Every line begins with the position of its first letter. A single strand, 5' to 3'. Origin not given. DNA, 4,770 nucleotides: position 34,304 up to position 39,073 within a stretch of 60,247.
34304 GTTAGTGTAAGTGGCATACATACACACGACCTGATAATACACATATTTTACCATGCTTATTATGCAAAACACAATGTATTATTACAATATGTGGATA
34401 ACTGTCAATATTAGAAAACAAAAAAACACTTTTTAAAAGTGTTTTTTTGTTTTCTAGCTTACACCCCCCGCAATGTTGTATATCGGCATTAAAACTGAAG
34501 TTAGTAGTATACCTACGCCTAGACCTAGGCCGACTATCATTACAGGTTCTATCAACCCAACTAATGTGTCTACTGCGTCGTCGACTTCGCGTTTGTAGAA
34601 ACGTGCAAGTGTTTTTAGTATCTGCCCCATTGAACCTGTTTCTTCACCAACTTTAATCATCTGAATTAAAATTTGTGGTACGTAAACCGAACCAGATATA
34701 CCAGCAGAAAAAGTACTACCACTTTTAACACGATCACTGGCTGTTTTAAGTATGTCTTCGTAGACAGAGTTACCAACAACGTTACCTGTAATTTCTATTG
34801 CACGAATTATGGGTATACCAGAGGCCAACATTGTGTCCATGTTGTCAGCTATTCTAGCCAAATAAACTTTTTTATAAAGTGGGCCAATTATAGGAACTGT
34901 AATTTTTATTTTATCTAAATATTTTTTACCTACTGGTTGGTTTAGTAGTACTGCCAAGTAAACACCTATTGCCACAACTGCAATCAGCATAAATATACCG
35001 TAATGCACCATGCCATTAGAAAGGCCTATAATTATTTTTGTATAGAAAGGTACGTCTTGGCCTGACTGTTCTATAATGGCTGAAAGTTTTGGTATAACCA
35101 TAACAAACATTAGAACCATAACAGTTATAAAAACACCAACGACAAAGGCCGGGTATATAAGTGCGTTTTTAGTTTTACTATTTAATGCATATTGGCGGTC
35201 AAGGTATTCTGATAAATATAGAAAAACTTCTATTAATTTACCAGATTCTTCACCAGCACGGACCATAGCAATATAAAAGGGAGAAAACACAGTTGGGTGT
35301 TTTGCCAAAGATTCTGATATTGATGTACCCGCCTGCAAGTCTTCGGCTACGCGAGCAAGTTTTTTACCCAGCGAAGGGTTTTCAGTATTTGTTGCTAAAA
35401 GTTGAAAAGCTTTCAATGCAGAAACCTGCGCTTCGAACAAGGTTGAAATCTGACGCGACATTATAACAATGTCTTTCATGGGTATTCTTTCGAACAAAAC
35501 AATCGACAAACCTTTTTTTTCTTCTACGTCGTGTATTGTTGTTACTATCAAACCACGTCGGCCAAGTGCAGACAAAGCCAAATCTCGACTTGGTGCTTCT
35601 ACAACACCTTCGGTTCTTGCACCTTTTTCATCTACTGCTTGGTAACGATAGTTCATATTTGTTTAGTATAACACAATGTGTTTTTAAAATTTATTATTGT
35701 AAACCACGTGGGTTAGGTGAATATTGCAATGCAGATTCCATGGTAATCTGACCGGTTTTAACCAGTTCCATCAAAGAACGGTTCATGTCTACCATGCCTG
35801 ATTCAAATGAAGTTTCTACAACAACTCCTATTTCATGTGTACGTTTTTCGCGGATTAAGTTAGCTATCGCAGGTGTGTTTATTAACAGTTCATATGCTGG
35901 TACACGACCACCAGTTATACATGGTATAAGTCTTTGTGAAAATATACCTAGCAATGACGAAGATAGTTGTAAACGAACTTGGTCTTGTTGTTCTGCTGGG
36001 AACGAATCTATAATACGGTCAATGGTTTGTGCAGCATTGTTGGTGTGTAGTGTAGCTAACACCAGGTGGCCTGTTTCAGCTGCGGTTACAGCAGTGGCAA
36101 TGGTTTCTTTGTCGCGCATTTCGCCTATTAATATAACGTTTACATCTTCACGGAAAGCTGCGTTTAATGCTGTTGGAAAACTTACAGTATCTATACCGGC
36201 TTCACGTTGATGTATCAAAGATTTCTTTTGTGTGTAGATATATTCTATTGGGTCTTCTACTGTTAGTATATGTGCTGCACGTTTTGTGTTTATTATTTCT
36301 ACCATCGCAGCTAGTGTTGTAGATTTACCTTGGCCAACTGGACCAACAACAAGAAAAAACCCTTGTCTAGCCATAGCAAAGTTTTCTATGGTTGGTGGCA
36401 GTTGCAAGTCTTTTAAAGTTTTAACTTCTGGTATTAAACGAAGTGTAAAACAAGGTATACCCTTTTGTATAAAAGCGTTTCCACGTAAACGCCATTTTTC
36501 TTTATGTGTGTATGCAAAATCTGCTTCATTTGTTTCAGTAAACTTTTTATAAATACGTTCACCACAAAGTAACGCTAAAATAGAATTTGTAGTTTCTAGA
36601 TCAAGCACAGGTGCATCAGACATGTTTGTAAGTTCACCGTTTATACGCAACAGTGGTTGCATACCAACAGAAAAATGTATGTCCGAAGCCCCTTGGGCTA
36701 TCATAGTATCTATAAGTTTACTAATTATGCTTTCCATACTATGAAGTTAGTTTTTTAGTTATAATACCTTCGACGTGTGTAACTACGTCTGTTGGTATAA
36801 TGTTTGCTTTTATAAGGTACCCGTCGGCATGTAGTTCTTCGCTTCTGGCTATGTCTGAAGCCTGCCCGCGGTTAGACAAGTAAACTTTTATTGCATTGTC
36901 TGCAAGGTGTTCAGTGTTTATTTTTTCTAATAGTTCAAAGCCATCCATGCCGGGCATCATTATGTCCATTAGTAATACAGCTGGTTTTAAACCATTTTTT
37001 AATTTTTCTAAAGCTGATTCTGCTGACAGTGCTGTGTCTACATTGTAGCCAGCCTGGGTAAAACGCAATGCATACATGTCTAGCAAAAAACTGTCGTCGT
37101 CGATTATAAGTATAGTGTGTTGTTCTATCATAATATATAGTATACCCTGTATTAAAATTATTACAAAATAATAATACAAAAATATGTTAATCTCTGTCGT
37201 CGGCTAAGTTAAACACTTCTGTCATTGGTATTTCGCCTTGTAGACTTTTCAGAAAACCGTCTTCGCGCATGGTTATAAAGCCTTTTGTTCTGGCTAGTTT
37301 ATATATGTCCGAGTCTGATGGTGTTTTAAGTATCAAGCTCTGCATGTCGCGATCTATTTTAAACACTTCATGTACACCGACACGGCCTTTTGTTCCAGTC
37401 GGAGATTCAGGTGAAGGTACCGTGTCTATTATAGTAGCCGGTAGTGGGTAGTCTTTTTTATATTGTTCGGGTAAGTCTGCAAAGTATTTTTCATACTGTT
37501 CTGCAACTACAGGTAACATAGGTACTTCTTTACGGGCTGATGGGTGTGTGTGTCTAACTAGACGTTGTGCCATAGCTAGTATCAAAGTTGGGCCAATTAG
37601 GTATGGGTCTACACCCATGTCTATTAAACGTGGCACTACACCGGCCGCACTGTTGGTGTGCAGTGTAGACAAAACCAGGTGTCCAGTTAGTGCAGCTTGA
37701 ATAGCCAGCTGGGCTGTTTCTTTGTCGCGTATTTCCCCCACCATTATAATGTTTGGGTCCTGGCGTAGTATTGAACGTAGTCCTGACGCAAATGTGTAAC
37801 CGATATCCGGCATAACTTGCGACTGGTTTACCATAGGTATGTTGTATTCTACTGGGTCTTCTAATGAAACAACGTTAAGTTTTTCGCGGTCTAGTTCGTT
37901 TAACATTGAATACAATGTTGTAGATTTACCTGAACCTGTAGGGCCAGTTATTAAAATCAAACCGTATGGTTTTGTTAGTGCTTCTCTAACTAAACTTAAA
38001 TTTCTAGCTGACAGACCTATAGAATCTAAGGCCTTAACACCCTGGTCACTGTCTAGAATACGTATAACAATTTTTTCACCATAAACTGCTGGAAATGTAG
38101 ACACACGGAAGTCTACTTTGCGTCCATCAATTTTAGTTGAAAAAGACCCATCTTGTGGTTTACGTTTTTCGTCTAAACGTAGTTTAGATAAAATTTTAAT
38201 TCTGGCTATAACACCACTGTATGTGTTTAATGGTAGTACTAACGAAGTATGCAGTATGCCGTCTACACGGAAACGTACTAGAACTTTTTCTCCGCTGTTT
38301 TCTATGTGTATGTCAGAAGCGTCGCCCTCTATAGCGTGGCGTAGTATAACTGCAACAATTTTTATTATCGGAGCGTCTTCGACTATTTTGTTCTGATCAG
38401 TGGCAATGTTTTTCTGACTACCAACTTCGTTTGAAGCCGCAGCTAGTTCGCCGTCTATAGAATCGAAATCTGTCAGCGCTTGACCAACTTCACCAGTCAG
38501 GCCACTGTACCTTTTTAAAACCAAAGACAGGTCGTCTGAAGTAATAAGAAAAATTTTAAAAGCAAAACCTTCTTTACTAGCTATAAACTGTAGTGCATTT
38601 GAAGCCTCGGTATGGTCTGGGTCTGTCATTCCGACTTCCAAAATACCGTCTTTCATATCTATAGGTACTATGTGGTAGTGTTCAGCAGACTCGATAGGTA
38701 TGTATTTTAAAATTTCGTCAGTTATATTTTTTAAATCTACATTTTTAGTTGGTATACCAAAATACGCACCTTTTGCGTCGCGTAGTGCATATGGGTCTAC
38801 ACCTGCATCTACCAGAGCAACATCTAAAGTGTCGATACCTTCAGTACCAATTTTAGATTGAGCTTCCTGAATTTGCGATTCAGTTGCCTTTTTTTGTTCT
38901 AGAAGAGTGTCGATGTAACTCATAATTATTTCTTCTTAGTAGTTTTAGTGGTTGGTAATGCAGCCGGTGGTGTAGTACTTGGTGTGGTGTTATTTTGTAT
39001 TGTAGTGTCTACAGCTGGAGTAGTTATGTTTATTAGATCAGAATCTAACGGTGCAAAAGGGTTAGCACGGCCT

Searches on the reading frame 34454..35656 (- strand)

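Call 15: search_protein_families(library=ncbifam, max_evalue=0.001, proteins=[window:34454-35656:-])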
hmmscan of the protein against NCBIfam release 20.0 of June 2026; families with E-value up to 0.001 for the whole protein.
window:34454-35656:- (400 aa): 6 families
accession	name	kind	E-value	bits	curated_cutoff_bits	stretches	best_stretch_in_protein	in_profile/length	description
TIGR02120.1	GspF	equivalog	2.1e-100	336.8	424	1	3-396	1-398/401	type II secretion system inner membrane protein GspF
NF052607.1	T4PiliAsmPilCThrm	equivalog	3.5e-83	279.9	700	1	2-399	3-404/406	type IV pilus assembly protein PilC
NF052606.1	T4PiliAsmPilCMyx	equivalog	2.9e-76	257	700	1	3-399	22-418/419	type IV pilus assembly protein PilC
NF007861.0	PRK10573.1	equivalog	9.7e-68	229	401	1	3-396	7-395/401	protein transport protein HofC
NF047826.1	T3SSXpsF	equivalog_domain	3.4e-61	207.2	650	1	3-397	4-402/405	type II secretion system protein XpsF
NF041012.2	T4P_ComGB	equivalog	2.7e-36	125.6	240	1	70-395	10-330/332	competence type IV pilus assembly protein ComGB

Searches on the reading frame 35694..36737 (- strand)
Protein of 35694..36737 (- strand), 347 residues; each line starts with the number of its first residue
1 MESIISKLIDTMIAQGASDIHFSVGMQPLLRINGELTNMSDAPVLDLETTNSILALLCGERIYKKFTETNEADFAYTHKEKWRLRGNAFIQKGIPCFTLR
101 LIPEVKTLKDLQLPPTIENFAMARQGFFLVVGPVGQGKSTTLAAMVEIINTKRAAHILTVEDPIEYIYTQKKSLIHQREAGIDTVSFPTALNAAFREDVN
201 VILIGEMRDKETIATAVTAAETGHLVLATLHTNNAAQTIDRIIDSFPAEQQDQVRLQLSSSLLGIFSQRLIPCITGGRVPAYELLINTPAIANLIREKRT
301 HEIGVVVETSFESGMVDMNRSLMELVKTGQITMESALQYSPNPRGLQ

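Call 87: search_protein_families(library=pfam, max_evalue=0.001, proteins=[window:35694-36737:-])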
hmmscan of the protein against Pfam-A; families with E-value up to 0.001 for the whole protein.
window:35694-36737:- (347 aa): 3 families
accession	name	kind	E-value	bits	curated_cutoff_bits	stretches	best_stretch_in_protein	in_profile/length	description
PF00437.27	T2SSE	-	1.4e-41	142.8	24.9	1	3-274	10-283/370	Type II/IV secretion system protein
PF25199.1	nSTAND_NTPase5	-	0.00011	22.5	34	0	124-165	40-81/145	Novel STAND NTPase 5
PF13086.12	AAA_11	-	0.00075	19.8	27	0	119-244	11-128/257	AAA domain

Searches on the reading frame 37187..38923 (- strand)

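Call 15: search_protein_families(library=ncbifam, max_evalue=0.001, proteins=[window:37187-38923:-])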
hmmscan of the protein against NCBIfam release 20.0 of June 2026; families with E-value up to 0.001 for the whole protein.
window:37187-38923:- (578 aa): 18 families
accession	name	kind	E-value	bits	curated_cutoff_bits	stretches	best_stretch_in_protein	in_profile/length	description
TIGR02533.1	type_II_gspE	equivalog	3.1e-143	478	630.25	1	73-572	2-484/486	type II secretion system ATPase GspE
TIGR02538.1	type_IV_pilB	equivalog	1.7e-142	476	675.65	1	5-572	4-560/564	type IV-A pilus assembly ATPase PilB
NF053534.1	T4PilAsmATPsTfpB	equivalog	5.8e-123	411.3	850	1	56-573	82-581/584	type IV pilus assembly ATPase TfpB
NF007755.0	PRK10436.1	equivalog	1.4e-109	366.9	617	1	82-572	16-457/465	type II secretion system protein GspE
NF041000.1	ATPase_ComGA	equivalog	4.5e-76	255.4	300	1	193-457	3-266/267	competence type IV pilus ATPase ComGA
TIGR01420.1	pilT_fam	subfamily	1.1e-53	182.7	319.1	1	192-436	4-242/343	PilT/PilU family type 4a pilus ATPase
TIGR02525.1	plasmid_TraJ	equivalog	1.8e-26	93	368.3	1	313-436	142-272/372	plasmid transfer ATPase TraJ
TIGR02524.1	dot_icm_DotB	equivalog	3.6e-22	79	463.3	1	312-447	126-270/358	Dot/Icm type IV secretion system ATPase DotB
NF058587.1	archaellum_moto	equivalog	1.5e-16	60.2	550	1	323-435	278-395/527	archaellum flagellar ATPase motor FlaI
TIGR03819.1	heli_sec_ATPase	hypoth_equivalog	1.1e-12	47.9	373.15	1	240-437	101-301/340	TadA family conjugal transfer-associated ATPase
TIGR02782.1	TrbB_P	equivalog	2.3e-12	46.9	304.55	1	304-433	121-252/303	P-type conjugative transfer ATPase TrbB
TIGR02788.1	VirB11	equivalog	4.3e-11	42.4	249.95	1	313-436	138-265/308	P-type DNA transfer ATPase VirB11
NF010407.0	PRK13833.1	subfamily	3e-10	40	499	1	304-434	129-260/323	conjugal transfer protein TrbB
NF010469.0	PRK13894.1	subfamily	5e-10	39.2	508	1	312-433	142-264/320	conjugal transfer ATPase TrbB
NF053672.1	bindosome_BasE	exception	8.3e-09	34.7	1000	1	323-452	273-401/512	bindosome assembly system ATPase subunit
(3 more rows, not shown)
